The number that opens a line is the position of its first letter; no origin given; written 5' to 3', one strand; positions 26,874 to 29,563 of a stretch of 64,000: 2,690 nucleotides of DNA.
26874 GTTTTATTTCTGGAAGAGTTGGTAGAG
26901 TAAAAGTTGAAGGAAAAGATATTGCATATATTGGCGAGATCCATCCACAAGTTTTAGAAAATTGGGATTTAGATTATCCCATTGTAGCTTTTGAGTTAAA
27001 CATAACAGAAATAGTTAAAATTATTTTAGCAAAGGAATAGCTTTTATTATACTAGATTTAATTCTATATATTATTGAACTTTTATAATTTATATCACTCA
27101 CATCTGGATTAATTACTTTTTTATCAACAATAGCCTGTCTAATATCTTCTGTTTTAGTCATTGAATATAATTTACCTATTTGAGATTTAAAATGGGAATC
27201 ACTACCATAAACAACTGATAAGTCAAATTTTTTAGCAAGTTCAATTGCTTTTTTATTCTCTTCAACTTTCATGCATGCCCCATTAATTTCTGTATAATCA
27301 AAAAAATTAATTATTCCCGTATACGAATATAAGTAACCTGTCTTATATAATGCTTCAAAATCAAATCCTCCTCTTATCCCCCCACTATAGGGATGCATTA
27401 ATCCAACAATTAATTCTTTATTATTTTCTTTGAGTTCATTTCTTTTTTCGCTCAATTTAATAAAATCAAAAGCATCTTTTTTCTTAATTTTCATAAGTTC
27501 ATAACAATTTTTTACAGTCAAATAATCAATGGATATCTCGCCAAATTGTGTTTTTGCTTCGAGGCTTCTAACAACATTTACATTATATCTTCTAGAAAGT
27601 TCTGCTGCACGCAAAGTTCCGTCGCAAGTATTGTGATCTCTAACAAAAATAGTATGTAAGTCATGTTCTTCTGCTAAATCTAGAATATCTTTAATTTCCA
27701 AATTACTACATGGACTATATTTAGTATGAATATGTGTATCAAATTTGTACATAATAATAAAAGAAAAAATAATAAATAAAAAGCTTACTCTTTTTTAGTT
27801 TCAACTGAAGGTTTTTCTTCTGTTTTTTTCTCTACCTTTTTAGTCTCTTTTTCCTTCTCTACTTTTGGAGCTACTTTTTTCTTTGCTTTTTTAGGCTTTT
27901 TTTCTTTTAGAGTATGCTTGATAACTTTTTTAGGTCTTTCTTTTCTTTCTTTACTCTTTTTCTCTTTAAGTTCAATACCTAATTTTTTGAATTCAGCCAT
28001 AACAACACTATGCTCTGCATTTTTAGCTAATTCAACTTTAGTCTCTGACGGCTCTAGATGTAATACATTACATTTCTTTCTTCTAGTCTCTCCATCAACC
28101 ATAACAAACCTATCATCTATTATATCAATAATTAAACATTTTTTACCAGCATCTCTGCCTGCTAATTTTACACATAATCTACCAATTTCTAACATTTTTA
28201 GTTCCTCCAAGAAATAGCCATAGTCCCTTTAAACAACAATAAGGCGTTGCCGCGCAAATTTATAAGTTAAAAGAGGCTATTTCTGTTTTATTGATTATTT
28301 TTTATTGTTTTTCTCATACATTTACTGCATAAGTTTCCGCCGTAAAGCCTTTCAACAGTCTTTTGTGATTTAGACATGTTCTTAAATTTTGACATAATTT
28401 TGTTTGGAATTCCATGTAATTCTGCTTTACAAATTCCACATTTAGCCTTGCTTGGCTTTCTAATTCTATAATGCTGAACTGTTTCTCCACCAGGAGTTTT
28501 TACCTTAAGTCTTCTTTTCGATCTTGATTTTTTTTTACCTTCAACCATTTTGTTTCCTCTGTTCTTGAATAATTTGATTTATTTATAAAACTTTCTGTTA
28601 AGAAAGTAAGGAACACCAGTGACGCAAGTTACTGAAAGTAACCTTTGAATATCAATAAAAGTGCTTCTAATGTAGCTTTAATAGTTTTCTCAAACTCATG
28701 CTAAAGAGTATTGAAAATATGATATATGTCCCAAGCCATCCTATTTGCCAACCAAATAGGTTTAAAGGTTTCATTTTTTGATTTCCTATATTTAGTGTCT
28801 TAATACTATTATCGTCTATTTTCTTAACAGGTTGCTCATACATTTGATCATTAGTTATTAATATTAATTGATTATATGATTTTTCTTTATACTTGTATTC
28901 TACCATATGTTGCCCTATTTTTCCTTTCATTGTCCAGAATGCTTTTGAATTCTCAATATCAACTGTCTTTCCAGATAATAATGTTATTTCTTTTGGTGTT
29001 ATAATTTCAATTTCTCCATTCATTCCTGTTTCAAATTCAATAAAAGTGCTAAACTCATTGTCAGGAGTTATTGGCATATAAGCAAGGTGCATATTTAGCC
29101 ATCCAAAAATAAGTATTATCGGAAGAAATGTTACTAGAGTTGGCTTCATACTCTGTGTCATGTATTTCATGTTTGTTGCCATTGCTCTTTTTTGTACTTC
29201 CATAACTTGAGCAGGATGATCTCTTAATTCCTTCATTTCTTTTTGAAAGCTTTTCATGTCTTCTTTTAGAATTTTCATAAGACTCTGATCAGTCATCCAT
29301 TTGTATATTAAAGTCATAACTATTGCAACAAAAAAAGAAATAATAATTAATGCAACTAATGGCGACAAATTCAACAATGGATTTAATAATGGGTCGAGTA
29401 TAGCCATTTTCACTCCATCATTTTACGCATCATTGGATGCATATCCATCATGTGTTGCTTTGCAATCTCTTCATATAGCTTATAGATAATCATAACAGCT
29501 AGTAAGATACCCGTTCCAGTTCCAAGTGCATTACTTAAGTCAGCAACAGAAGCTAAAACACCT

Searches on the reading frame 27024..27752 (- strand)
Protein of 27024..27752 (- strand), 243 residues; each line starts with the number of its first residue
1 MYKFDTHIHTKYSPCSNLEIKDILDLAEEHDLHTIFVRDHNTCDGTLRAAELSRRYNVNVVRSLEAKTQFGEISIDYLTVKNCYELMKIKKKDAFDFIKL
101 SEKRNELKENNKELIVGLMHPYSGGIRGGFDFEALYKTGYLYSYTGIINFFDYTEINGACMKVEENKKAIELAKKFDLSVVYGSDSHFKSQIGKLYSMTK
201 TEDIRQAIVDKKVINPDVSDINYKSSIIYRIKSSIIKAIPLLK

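Call 24: search_protein_families(library=pfam, proteins=[window:27024-27752:-], max_evalue=0.001)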
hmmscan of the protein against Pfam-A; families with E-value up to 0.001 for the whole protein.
window:27024-27752:- (243 aa): 2 families
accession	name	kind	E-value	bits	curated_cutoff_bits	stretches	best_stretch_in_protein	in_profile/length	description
PF13263.12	PHP_C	-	8.5e-09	35.3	21.3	1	164-210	2-49/56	PHP-associated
PF02811.25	PHP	-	1.4e-06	29.2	26.4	1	5-124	1-123/164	PHP domain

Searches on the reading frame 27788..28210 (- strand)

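Call 56: search_protein_families(library=pfam, proteins=[window:27788-28210:-], max_evalue=0.001)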
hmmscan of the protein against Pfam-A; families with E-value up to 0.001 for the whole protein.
window:27788-28210:- (141 aa): 1 family
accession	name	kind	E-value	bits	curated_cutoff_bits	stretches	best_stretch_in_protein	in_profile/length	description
PF00467.35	KOW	-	1.8e-05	24.8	22.3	1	10-39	2-32/32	KOW motif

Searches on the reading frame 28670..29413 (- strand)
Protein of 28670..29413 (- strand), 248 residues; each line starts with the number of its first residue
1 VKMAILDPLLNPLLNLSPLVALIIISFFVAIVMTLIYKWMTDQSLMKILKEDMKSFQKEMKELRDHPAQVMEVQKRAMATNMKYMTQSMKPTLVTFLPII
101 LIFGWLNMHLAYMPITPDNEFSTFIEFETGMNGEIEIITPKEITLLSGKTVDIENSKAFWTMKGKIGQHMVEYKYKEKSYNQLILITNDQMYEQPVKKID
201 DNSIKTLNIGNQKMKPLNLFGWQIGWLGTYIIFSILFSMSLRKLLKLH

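Call 24: search_protein_families(library=pfam, proteins=[window:28670-29413:-], max_evalue=0.001)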
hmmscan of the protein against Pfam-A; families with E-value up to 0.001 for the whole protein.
window:28670-29413:- (248 aa): 1 family
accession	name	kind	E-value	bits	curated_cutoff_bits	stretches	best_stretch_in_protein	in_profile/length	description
PF01956.21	EMC3_TMCO1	-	1.4e-14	54.6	27.1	1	6-113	4-115/169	Integral membrane protein EMC3/TMCO1-like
